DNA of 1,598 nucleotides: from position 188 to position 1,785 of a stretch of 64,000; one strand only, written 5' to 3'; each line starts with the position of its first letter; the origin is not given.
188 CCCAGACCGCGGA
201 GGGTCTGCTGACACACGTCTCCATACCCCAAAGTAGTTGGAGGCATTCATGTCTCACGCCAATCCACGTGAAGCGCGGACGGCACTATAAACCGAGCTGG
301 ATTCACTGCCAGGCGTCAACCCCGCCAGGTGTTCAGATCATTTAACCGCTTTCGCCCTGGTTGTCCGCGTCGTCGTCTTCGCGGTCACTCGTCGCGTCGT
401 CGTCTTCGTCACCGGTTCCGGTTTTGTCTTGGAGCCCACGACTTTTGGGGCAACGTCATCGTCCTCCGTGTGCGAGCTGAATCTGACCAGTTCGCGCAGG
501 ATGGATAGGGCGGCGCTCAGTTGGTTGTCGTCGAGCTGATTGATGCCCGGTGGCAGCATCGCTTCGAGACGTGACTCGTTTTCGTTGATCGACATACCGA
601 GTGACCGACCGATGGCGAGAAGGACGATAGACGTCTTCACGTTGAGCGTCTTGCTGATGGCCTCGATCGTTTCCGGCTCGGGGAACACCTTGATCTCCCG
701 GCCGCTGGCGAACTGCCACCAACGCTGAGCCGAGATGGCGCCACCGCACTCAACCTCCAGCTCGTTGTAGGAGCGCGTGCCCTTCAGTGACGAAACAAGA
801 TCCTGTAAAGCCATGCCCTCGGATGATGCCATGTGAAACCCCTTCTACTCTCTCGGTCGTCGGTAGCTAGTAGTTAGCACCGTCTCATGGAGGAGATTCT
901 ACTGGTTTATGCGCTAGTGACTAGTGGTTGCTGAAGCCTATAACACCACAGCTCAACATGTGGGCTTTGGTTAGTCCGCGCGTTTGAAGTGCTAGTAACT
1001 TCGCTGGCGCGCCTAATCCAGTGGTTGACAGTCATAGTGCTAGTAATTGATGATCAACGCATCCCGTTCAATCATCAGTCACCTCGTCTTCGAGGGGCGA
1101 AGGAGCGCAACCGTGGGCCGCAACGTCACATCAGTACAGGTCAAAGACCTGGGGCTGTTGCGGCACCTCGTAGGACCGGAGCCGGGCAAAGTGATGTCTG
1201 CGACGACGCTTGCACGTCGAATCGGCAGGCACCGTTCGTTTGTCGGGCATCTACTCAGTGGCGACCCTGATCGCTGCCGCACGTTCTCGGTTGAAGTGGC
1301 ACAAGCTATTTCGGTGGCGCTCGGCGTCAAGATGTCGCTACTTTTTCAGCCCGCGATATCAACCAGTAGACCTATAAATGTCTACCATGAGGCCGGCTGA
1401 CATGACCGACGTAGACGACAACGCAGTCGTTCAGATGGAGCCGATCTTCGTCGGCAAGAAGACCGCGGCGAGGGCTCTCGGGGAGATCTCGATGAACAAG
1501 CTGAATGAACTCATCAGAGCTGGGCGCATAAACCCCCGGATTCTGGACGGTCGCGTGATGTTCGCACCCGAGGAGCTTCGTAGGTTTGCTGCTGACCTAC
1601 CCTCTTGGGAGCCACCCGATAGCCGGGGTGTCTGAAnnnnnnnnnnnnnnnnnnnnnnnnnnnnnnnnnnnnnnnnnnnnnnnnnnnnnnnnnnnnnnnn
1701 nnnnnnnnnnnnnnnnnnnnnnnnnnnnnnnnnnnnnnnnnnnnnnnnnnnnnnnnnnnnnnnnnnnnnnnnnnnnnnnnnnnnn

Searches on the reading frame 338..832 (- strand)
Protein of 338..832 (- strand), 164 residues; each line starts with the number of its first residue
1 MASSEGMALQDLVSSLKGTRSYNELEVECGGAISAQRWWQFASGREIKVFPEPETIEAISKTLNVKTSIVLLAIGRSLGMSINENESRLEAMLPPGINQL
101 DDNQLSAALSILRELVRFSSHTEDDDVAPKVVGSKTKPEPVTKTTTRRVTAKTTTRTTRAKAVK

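Call 51: search_protein_families(library=pfam, proteins=[window:338-832:-], max_evalue=0.01)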
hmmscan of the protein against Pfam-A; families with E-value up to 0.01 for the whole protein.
window:338-832:- (164 aa): 0 families

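Call 53: search_dna_similar(query=window:338-832:-, collection=phages, mode=protein, max_rows=30)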
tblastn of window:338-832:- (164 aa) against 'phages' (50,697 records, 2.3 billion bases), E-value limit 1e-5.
Records with a match: 28; places in all: 28; records where one place covers at least 80% of the query: 5.
Best place of each record, by identity: >=99% 1; <60% 27.
By first word of the organism name: Mycobacterium 16; Arthrobacter 7; Gordonia 5.
By host as written in the record: Mycobacterium smegmatis mc2 155 7; Gordonia terrae 3612 5; Arthrobacter globiformis B-2979 3; Mycobacterium tuberculosis mc2 7000 2; Arthrobacter globiformis NRRL B-2979 SEA 2; Arthrobacter sp. ATCC 21022 2; Mycobacteroides abscessus subsp. abscessus strain 712 1; Mycobacteroides abscessus subsp. bolletii strain 875 1; and 5 more.
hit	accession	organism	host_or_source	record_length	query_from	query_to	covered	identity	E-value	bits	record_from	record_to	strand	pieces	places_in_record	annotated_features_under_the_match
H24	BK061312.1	Mycobacterium phage prophiFSQJ01-1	Mycobacteroides abscessus subsp. ...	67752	1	140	85%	100.0%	6e-88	285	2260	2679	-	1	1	3: immunity repressor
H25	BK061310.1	Mycobacterium phage prophiFVLQ01-1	Mycobacteroides abscessus subsp. ...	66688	5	140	83%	51.8%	2e-42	155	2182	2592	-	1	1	3: immunity repressor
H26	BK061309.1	Mycobacterium phage McProf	Mycobacterium chelonae strain ATCC 35752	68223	5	140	83%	51.4%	1e-40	150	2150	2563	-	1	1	3: immunity repressor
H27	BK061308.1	Mycobacterium phage prophiFSAT01-1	Mycobacteroides abscessus subsp. ...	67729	5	140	83%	50.0%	8e-40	147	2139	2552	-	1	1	3: immunity repressor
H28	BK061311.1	Mycobacterium phage prophiFSIL01-1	Mycobacteroides abscessus subsp. ...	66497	5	140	83%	50.0%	3e-39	146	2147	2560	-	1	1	3: immunity repressor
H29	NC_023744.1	Mycobacterium phage DS6A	Mycobacterium tuberculosis mc2 7000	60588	7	133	77%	37.8%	1e-20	93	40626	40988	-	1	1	58: transcriptional repressor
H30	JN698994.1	Mycobacterium phage DS6A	Mycobacterium tuberculosis mc2 7000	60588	7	133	77%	37.8%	1e-20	93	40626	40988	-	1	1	58: hypothetical protein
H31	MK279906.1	Gordonia phage Kenna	Gordonia terrae 3612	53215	9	129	74%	37.9%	3e-14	75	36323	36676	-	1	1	55: immunity repressor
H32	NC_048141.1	Gordonia phage Kenna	Gordonia terrae 3612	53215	9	129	74%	37.9%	3e-14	75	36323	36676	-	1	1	55: transcriptional repressor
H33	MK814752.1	Gordonia phage Lutum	Gordonia terrae 3612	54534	9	129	74%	37.9%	3e-14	75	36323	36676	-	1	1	56: immunity repressor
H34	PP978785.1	Mycobacterium phage Strobilo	Mycobacterium smegmatis mc2 155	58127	9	135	77%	35.6%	9e-21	93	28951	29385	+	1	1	35: hypothetical protein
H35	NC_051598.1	Mycobacterium phage Findley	Mycobacterium smegmatis mc2 155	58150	9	135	77%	35.6%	9e-21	93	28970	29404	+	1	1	35: transcriptional repressor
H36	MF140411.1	Mycobacterium phage Findley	Mycobacterium smegmatis mc2 155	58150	9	135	77%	35.6%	9e-21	93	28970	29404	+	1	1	35: LamD-like protein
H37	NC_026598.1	Mycobacterium phage Milly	Mycobacterium smegmatis mc2 155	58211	9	135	77%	35.6%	9e-21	93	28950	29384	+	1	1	35: transcriptional repressor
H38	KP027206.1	Mycobacterium phage Milly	Mycobacterium smegmatis mc2 155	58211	9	135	77%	35.6%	9e-21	93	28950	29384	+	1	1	35: LamD-like protein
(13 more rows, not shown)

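Call 61: search_solved_structures(query=A4, max_evalue=10, show_alignments=2)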
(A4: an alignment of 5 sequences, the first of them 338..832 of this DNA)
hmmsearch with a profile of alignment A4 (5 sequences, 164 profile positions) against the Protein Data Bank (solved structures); distinct sequences matched with E-value up to 10: 0.
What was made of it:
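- On Cluster A-type stoperator system: A profile of five MabR repressors finds no PDB chain at E up to 10 (call 61).
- Closest known: Stoperators of Cluster A mycobacteriophages. Different: The repressor has no detectable sequence similarity to any solved structure; I expect, but did not check, that the PDB copy searched includes the Cluster A repressor (call 61).
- Tried and rejected: There was no PDB sequence match (call 61).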

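Call 63: find_homologous_proteins(query=window:338-832:-, max_evalue=0.00001)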
Query window:338-832:- (164 aa): 2 proteins with E <= 0.00001 among 116 candidates.
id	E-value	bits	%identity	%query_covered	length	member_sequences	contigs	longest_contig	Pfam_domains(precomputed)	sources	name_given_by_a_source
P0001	4.6e-98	343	100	100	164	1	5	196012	-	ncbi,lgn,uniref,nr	ncbi:hypothetical protein [Mycobacteroides abscessus]|uniref:hypothetical protein n=1 Tax=Mycobacter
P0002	6.1e-41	158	51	88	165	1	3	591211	-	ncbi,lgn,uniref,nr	ncbi:Uncharacterised protein [Mycobacteroides abscessus subsp. bolletii]|uniref:hypothetical protein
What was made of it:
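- Tried and rejected: The word-indexed protein search found only two repressor clusters (call 63).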

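Call 71: predict_structure(alignment_id=A6)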
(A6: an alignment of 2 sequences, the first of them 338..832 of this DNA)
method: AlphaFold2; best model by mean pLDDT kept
length: 164 residues; sequences in the alignment: 2
mean_pLDDT: 43.3   pTM: 0.30
mean pLDDT of the five models: 43.3, 40.2, 39.6, 39.0, 38.5
residues with pLDDT >= 90: 0; 70-90: 0; 50-70: 31; < 50: 133
segments of 3 or more residues with pLDDT < 50: 1-7, 15-26, 28-54, 77-81, 84-164
pLDDT, mean of each block of 10 residues (from residue 1): 43 49 46 36 36 51 58 53 48 45 47 40 34 37 37 33 41
secondary structure, 60 per line:
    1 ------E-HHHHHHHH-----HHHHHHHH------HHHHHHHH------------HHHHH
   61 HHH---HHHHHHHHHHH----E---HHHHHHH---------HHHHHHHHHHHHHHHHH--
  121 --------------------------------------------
elements in order: H9-16 H22-29 H36-43 H56-63 H67-77 H86-92 H102-118
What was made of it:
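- Tried and rejected: AlphaFold2 of gp3 with two sequences gave pLDDT 43, so I ran no fold search (call 71).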

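Call 79: search_protein_families(library=phrogs, proteins=[window:338-832:-], max_evalue=0.001)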
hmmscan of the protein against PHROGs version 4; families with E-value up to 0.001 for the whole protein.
window:338-832:- (164 aa): 1 family
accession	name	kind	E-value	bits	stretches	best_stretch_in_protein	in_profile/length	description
phrog_12831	-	transcription regulation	5.6e-28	98.8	1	4-134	3-132/151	transcriptional repressor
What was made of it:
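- On Cluster A-type stoperator system: The structure prediction was unusable (pLDDT 43, call 71). gp3 falls in phrog_12831, 'transcriptional repressor' (call 79).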

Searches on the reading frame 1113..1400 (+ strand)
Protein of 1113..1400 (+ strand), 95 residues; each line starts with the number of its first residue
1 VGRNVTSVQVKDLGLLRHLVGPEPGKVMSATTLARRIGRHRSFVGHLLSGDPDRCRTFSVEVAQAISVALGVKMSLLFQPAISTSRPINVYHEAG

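Call 51: search_protein_families(library=pfam, proteins=[window:1113-1400:+], max_evalue=0.01)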
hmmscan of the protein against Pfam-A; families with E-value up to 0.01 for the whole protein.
window:1113-1400:+ (95 aa): 1 family
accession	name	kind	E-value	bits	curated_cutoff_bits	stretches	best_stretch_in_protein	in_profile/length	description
PF13443.12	HTH_26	-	0.0041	17.8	22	1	28-74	11-54/63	Cro/C1-type HTH DNA-binding domain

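Call 79: search_protein_families(library=phrogs, proteins=[window:1113-1400:+], max_evalue=0.001)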
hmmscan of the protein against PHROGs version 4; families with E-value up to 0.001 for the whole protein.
window:1113-1400:+ (95 aa): 0 families

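Call 87: find_related_loci(query=A5, collection=viral_contigs, flank=10000)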
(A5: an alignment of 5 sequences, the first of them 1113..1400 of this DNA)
Query A5 (95 aa) in viral_contigs; peptide patterns used: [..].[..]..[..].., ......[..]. (x = any residue, [..] = any of these).
32 stretches matched a pattern; 4 encode a relative of the query (tblastn E <= 1e-3); 4 distinct loci.
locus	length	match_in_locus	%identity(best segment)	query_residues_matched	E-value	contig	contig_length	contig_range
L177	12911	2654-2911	73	1-86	3e-39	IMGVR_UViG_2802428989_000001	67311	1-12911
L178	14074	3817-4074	72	1-86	6e-39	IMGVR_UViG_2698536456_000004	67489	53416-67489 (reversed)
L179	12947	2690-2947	70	1-86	3e-38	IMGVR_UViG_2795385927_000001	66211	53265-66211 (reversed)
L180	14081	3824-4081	73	1-86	3e-39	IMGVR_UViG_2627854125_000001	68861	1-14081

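Call 88: find_homologous_proteins(query=A5, max_evalue=0.001)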
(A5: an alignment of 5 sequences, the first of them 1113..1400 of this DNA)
Query A5 (5 sequences) (95 aa, profile of the alignment): 9 proteins with E <= 0.001 among 21 candidates.
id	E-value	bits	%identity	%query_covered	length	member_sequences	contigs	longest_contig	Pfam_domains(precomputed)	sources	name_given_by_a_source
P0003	4.2e-55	202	71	91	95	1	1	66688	-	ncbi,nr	ncbi:TPA_asm: Cro (control of repressor's operator) [Mycobacterium phage prophiFVLQ01-1]|nr:TPA_asm:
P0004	2.1e-54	199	69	96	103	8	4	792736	-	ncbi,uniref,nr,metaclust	ncbi:hypothetical protein AOT83_04450 [Mycobacteroides sp. H001]|uniref:helix-turn-helix domain-cont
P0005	2.4e-49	183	100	100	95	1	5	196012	-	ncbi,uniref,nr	ncbi:helix-turn-helix domain-containing protein [Mycobacteroides abscessus]|uniref:helix-turn-helix 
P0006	1.3e-12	65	43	93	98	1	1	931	-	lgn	-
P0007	1.0e-11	63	43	83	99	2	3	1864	-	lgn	-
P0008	1.3e-11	62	43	83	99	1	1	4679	-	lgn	-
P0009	5.7e-11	60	42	83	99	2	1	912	-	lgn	-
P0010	6.1e-11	60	45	79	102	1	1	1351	-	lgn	-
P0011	1.0e-8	53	47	74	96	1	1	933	PF01381.29,PF13560.13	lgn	-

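Call 89: find_encoding_contigs(protein=P0004, flank=10000, max_places=4)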
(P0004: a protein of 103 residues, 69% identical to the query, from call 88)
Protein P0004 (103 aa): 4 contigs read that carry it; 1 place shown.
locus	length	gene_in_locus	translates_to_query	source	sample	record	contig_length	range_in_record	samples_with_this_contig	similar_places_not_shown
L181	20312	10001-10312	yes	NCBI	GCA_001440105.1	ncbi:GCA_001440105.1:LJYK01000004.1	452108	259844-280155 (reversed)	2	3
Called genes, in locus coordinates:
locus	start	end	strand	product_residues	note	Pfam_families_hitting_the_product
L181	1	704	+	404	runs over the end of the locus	PF07730:HisKA_3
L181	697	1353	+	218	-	PF00072:Response_reg, PF00196:GerE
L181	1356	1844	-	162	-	PF06210:DUF1003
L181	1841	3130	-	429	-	PF26205:SH3_actinomycetes, PF03448:MgtE_N, PF00571:CBS (weak)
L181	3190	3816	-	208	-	PF00440:TetR_N, PF16925:TetR_C_13 (faint)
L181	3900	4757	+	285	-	PF00106:adh_short, PF08659:KR (weak), PF13561:adh_short_C2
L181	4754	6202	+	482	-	PF00743:FMO-like, PF01266:DAO (faint), PF01593:Amino_oxidase (faint), PF07992:Pyr_redox_2, PF13450:NAD_binding_8, PF13454:NAD_binding_9 (faint), PF13738:Pyr_redox_3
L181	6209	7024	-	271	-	PF00248:Aldo_ket_red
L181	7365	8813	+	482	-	PF14659:Phage_int_SAM_3, PF22022:Phage_int_M, PF00589:Phage_integrase (faint)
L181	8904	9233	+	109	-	-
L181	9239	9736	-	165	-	-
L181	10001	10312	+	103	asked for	-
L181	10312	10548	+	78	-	-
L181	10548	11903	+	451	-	PF00145:DNA_methylase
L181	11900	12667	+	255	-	-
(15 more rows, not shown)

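Call 90: find_encoding_contigs(protein=P0008, flank=5000, max_places=2)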
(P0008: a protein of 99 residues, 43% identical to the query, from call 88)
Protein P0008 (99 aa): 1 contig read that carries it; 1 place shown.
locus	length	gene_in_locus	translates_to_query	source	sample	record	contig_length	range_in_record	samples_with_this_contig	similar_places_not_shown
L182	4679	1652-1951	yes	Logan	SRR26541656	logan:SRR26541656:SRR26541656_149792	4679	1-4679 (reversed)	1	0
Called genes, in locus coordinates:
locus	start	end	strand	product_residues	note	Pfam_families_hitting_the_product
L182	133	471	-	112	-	-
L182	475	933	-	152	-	-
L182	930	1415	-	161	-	-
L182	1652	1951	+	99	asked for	-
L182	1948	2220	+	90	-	-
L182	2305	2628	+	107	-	-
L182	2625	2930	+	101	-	-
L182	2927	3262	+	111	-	PF00684:DnaJ_CXXCXGXG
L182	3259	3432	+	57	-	-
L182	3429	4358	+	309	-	-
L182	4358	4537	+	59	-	-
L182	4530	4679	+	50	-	?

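Call 94: find_encoding_contigs(protein=P0007, flank=3000, max_places=3)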
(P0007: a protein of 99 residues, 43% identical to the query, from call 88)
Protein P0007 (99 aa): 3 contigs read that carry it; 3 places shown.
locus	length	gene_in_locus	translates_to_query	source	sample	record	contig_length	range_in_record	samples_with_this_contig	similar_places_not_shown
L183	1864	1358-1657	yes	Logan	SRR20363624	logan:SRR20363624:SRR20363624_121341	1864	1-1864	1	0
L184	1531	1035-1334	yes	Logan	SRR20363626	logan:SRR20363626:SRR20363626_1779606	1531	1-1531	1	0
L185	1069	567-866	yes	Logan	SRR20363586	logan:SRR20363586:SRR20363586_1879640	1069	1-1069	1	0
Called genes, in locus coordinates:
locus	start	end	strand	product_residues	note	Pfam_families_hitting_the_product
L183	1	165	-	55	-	?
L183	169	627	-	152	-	-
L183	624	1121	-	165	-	-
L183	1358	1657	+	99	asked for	-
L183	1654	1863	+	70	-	?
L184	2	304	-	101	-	?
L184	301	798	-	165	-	-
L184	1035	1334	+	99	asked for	-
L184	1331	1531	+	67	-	?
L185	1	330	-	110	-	?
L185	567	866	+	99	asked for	-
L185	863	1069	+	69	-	?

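Call 95: find_encoding_contigs(protein=P0010, flank=3000, max_places=2)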
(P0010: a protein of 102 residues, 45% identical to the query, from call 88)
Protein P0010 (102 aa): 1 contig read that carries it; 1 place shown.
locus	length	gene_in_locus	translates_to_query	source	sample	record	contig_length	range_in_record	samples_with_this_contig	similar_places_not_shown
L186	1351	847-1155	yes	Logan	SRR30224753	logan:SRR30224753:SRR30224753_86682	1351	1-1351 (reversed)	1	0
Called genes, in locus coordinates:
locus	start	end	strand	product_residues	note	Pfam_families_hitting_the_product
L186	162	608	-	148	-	-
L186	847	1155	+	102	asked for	-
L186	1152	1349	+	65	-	?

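Call 96: find_encoding_contigs(protein=P0011, flank=3000, max_places=2)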
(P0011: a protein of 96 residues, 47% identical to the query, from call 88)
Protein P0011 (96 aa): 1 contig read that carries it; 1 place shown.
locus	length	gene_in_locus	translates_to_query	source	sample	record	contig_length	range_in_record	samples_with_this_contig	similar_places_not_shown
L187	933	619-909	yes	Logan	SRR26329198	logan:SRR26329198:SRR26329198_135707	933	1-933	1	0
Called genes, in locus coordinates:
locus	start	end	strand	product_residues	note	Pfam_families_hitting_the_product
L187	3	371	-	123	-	?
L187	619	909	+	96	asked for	PF13560:HTH_31 (faint), PF01381:HTH_3 (weak)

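Call 97: find_encoding_contigs(protein=P0006, flank=3000, max_places=2)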
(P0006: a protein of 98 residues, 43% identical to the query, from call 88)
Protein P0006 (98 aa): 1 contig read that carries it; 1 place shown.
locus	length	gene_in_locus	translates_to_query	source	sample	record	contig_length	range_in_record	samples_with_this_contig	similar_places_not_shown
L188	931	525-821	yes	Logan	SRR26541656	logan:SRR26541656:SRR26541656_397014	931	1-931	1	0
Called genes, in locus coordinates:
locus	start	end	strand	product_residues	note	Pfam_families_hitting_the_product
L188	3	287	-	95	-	?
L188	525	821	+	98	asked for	-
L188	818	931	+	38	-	?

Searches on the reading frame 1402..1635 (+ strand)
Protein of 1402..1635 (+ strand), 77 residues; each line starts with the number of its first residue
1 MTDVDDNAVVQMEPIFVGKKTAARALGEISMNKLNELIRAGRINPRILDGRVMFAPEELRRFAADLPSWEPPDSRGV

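Call 51: search_protein_families(library=pfam, proteins=[window:1402-1635:+], max_evalue=0.01)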
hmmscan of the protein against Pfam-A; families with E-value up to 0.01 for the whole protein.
window:1402-1635:+ (77 aa): 1 family
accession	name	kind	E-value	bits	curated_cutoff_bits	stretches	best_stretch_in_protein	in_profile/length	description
PF12728.13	HTH_17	-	0.0002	22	27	1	22-64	7-48/51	Helix-turn-helix domain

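Call 79: search_protein_families(library=phrogs, proteins=[window:1402-1635:+], max_evalue=0.001)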
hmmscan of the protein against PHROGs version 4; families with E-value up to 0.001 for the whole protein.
window:1402-1635:+ (77 aa): 2 families
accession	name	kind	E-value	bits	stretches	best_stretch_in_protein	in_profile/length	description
phrog_33884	-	DNA, RNA and nucleotide metabolism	4.4e-06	28.2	1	8-68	71-130/135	HTH DNA binding protein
phrog_66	-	integration and excision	0.00016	22.4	1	7-75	84-152/412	excisionase and transcriptional regulator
